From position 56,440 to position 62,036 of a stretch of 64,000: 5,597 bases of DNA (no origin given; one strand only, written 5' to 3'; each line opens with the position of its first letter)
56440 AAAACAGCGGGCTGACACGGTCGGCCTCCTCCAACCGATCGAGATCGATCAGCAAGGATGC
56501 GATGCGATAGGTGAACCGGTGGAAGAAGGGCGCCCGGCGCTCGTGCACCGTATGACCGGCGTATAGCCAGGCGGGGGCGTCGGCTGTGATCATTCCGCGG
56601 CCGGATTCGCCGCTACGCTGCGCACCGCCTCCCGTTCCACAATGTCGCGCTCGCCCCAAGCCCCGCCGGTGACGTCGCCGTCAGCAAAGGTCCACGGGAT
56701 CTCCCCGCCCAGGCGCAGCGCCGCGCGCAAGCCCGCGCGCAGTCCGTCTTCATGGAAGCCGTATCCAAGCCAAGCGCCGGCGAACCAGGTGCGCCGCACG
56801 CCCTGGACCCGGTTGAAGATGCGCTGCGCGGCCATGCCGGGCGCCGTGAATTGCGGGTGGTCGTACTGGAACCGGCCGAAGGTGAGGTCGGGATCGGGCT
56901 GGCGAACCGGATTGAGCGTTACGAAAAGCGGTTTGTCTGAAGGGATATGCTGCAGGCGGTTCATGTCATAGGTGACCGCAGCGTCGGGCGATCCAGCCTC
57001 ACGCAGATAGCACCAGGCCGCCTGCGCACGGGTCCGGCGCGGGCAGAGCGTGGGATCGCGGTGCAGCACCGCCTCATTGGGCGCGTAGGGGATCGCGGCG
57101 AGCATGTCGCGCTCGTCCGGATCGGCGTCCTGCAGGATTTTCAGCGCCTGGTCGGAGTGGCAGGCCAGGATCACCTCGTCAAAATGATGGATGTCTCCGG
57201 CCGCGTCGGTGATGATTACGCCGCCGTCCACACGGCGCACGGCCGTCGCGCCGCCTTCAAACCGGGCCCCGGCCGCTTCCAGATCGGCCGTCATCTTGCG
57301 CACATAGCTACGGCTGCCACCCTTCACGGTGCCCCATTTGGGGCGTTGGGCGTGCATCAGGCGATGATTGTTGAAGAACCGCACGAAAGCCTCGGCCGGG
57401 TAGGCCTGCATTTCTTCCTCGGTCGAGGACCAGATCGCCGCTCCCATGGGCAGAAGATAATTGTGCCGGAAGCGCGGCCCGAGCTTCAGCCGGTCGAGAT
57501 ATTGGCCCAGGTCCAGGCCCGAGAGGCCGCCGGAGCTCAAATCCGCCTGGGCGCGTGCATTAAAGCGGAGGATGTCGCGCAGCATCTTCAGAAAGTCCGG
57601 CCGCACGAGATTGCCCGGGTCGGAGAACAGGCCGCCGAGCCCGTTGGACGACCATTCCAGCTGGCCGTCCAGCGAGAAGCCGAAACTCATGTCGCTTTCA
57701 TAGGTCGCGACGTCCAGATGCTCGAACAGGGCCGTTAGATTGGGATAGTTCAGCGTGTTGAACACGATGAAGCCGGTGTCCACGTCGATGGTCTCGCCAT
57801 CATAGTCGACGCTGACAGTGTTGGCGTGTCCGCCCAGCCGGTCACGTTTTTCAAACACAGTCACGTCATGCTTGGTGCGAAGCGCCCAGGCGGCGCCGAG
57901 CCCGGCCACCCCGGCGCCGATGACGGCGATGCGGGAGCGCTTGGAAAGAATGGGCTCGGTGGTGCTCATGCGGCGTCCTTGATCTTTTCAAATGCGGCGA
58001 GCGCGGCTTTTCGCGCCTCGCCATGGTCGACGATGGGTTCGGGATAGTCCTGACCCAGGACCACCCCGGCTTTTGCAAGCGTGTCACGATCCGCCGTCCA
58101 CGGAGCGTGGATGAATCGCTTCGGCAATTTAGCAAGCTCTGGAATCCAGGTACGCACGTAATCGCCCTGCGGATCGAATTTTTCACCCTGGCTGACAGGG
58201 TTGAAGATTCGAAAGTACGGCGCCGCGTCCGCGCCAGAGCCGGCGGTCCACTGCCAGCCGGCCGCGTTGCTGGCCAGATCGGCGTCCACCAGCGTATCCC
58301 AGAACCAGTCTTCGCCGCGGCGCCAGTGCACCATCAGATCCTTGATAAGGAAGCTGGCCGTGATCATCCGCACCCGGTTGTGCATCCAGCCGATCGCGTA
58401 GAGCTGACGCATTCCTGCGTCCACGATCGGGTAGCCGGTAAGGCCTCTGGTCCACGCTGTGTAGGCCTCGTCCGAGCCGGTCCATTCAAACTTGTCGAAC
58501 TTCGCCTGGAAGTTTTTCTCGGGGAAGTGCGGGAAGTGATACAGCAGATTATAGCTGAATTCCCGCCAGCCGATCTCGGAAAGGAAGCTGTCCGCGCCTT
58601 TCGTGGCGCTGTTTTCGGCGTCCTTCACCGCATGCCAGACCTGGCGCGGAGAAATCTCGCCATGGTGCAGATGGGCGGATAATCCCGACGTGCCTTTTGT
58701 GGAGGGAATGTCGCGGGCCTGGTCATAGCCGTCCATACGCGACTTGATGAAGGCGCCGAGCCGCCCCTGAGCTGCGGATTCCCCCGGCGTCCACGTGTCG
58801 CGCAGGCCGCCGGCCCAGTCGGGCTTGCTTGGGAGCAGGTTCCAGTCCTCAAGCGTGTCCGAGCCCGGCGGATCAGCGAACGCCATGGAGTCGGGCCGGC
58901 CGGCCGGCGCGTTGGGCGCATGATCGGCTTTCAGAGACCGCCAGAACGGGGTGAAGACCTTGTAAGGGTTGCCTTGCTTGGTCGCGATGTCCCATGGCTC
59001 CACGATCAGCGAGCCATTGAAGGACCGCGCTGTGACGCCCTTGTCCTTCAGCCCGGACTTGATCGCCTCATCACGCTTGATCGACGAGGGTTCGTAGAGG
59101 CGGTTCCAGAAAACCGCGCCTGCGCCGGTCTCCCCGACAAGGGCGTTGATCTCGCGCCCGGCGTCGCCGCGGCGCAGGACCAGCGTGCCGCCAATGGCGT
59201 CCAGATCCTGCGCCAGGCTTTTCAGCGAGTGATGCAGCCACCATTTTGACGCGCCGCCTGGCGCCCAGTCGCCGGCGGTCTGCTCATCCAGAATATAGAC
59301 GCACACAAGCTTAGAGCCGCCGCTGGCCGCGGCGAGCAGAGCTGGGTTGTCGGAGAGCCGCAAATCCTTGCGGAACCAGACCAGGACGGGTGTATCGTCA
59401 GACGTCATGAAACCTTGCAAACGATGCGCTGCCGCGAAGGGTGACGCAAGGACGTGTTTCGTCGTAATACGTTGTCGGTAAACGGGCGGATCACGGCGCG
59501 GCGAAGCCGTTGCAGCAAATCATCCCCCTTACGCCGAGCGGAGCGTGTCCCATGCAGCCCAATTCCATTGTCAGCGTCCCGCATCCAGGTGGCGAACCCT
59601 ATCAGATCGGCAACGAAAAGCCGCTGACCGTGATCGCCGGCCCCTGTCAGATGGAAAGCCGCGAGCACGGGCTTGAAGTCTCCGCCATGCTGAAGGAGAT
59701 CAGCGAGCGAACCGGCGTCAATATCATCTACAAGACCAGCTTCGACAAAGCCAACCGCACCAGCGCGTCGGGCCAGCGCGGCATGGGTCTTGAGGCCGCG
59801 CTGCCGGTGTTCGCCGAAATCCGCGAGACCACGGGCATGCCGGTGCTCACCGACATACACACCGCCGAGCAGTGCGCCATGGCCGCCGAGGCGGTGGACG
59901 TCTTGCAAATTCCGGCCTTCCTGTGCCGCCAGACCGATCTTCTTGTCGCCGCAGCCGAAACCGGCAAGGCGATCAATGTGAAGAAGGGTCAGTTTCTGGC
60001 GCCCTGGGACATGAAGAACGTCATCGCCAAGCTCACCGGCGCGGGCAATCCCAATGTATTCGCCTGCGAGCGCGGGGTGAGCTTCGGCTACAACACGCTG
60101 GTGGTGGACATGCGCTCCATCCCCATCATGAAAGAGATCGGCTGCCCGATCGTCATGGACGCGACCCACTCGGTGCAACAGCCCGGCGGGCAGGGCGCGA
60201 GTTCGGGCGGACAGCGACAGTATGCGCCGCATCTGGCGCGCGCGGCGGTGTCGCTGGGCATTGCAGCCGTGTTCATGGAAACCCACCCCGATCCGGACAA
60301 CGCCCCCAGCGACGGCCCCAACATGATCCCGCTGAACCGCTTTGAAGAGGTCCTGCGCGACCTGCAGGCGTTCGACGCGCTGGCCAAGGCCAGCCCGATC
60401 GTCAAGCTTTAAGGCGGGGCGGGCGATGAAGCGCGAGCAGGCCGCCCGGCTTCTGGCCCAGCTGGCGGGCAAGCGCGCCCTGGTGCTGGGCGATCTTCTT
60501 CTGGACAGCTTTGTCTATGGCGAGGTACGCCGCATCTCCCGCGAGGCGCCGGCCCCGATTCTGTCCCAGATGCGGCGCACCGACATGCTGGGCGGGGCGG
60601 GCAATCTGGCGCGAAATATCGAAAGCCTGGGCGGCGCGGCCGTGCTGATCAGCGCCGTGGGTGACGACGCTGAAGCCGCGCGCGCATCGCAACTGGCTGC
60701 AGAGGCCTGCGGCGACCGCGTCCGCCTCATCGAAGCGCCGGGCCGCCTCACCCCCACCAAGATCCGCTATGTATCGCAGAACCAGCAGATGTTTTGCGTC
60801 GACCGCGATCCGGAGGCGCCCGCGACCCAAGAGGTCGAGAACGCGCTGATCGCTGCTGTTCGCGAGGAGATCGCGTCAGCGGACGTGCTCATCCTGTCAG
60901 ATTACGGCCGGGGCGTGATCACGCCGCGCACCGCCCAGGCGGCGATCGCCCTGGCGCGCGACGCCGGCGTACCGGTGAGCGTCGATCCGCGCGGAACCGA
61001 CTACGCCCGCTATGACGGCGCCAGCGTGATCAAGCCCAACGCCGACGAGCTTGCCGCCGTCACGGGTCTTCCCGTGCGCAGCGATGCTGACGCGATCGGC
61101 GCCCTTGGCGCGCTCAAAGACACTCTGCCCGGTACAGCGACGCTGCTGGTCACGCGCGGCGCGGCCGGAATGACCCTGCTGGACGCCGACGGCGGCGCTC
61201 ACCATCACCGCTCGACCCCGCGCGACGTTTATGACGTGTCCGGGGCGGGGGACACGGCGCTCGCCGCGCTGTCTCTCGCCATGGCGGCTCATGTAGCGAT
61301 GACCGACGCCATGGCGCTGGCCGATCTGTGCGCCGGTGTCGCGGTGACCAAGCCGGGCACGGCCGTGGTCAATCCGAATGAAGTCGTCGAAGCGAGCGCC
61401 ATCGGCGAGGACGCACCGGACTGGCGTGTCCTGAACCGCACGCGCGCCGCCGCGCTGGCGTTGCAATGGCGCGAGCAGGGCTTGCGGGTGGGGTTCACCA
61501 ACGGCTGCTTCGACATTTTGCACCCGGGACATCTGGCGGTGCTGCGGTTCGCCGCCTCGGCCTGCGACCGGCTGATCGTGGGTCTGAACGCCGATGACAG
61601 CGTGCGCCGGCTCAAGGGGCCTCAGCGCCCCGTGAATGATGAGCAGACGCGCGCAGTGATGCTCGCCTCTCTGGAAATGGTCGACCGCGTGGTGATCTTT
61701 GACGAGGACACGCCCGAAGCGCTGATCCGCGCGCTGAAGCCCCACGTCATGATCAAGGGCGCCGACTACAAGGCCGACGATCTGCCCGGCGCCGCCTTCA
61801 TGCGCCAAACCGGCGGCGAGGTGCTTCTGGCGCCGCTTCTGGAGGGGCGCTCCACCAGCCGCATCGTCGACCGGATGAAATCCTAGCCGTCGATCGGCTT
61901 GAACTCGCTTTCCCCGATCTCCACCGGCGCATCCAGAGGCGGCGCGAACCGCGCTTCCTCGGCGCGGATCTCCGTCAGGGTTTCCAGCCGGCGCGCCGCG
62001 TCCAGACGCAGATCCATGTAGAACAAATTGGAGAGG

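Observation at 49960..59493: Two convergent operons each carry an exact TGATCC-N16-CGTA (ChrR/sigmaE-type ECF) promoter motif, but no sigma factor gene is present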

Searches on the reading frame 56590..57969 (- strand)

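Call 6: search_protein_families(library=pfam, proteins=[window:56590-57969:-])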
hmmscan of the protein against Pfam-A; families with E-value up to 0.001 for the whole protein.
window:56590-57969:- (459 aa): 5 families
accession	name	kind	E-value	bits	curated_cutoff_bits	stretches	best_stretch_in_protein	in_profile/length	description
PF01593.30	Amino_oxidase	-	9.7e-19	68.4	19.8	1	21-301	1-287/443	Flavin containing amine oxidoreductase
PF13450.12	NAD_binding_8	-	2e-17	63.7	21.9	1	16-85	1-68/68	NAD(P)-binding Rossmann-like domain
PF01266.30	DAO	-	1.9e-11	44.5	27.9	1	13-49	1-38/353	FAD dependent oxidoreductase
PF13454.12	NAD_binding_9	-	0.00033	21.1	21.8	0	15-47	1-38/155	FAD-NAD(P)-binding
PF07992.20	Pyr_redox_2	-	0.0008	19.4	26.1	0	13-45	2-177/291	Pyridine nucleotide-disulphide oxidoreductase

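Call 10: search_protein_families(library=ncbifam, proteins=[window:56590-57969:-], max_evalue=0.01)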
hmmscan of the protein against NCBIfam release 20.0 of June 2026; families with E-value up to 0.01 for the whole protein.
window:56590-57969:- (459 aa): 45 families (the best 25 are shown)
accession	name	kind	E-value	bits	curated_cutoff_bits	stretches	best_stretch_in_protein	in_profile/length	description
NF008841.0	PRK11883.1-1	equivalog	1.3e-16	60.5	517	2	11-87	3-78/453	protoporphyrinogen oxidase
NF005560.0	PRK07233.1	equivalog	6.1e-15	55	252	2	13-59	2-47/435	hypothetical protein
TIGR03467.1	HpnE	equivalog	6.4e-12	45.5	283.05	1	14-62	1-50/430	hydroxysqualene dehydroxylase HpnE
NF009410.0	PRK12771.1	subfamily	3.9e-08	32.3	516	1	12-47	139-175/566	NAD(P)-binding protein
TIGR00562.1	proto_IX_ox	equivalog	7.1e-08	31.5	97.85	1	11-53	2-47/470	protoporphyrinogen oxidase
TIGR02734.1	crtI_fam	subfamily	3.7e-07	29.2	238.1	1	15-62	2-48/504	phytoene desaturase family protein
NF045663.1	diclust_near_Sec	equivalog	3.7e-07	28.6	530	1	5-53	100-149/759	pyridine nucleotide-disulfide oxidoreductase/dicluster-binding protein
NF045599.1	bili_reduct_long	exception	9.2e-07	27.5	750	1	10-54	380-425/641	bilirubin reductase, long form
NF005548.0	PRK07208.1-4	equivalog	1.1e-06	27.5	389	1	11-63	3-54/488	hypothetical protein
NF008845.0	PRK11883.1-5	equivalog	1.2e-06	27.2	560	1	10-55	3-55/468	protoporphyrinogen oxidase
TIGR03315.1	Se_ygfK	equivalog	1.8e-06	25.7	835.3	1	9-56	535-583/1012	putative selenate reductase subunit YgfK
NF009454.0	PRK12814.1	equivalog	1.9e-06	26.5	916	1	12-48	194-231/657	putative NADPH-dependent glutamate synthase small subunit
TIGR01317.1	GOGAT_sm_gam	subfamily_domain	2.3e-06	26.8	447.7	1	12-47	144-180/485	glutamate synthase small subunit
TIGR02731.1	phytoene_desat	equivalog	2.3e-06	26.6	569.4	1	13-87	1-72/453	15-cis-phytoene desaturase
NF005547.0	PRK07208.1-3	equivalog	3.7e-06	25.9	380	1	11-72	4-62/465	hypothetical protein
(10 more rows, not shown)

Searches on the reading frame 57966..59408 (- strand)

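Call 6: search_protein_families(library=pfam, proteins=[window:57966-59408:-])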
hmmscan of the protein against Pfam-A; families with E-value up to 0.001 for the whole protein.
window:57966-59408:- (480 aa): 2 families
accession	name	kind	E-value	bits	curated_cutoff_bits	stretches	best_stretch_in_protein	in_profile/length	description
PF03441.19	FAD_binding_7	-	9.4e-92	306.4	27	1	275-474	1-202/203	FAD binding domain of DNA photolyase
PF00875.24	DNA_photolyase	-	2.4e-55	187.4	26.6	1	8-169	1-162/164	DNA photolyase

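Call 10: search_protein_families(library=ncbifam, proteins=[window:57966-59408:-], max_evalue=0.01)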
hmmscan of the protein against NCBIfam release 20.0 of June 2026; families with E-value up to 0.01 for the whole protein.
window:57966-59408:- (480 aa): 5 families
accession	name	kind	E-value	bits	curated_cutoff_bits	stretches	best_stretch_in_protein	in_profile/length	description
TIGR02766.1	crypt_chrom_pln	subfamily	4.1e-122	408.4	603.85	1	9-468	3-474/480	cryptochrome photoreceptor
NF007955.0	PRK10674.1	equivalog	3.1e-118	395.7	506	1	9-478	5-470/472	deoxyribodipyrimidine photo-lyase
TIGR03556.1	photolyase_8HDF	exception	2.4e-115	386.2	884.6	1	7-467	2-462/471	deoxyribodipyrimidine photo-lyase, 8-HDF type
TIGR02765.1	crypto_DASH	subfamily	8.2e-66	222.6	317.05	1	8-425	3-431/431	DASH family cryptochrome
TIGR00591.1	phr2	superfamily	1.8e-17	63.8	550.05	1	6-349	22-372/453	deoxyribodipyrimidine photo-lyase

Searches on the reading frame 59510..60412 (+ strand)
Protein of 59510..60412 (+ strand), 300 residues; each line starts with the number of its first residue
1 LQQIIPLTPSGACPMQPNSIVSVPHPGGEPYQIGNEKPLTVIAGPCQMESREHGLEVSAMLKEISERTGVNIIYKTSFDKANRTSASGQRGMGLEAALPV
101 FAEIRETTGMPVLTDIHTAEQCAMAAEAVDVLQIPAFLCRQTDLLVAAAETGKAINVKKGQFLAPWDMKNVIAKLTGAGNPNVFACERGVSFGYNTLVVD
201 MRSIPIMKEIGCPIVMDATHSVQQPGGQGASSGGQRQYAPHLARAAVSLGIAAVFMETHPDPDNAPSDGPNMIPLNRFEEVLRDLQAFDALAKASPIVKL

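Call 8: search_protein_families(library=pfam, proteins=[window:59510-60412:+], max_evalue=0.01)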
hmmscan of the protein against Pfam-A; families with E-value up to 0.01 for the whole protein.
window:59510-60412:+ (300 aa): 1 family
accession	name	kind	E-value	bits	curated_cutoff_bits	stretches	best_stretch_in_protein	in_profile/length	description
PF00793.26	DAHP_synth_1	-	4.1e-70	236.2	25.5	1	31-286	10-262/270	DAHP synthetase I family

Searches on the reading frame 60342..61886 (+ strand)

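Call 8: search_protein_families(library=pfam, proteins=[window:60342-61886:+], max_evalue=0.01)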
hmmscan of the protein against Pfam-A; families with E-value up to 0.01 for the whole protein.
window:60342-61886:+ (514 aa): 4 families
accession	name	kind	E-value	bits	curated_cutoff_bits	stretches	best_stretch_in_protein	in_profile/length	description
PF00294.29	PfkB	-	3.4e-37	128.9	25.8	1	72-345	25-300/302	pfkB family carbohydrate kinase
PF01467.32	CTP_transf_like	-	2.1e-17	64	21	1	385-479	1-93/133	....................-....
PF08543.17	Phos_pyr_kin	-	0.0058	16.5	27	0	227-328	120-225/246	Phosphomethylpyrimidine kinase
PF24259.1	DUF7460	-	0.006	17.1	27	0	197-227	4-32/51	Domain of unknown function (DUF7460)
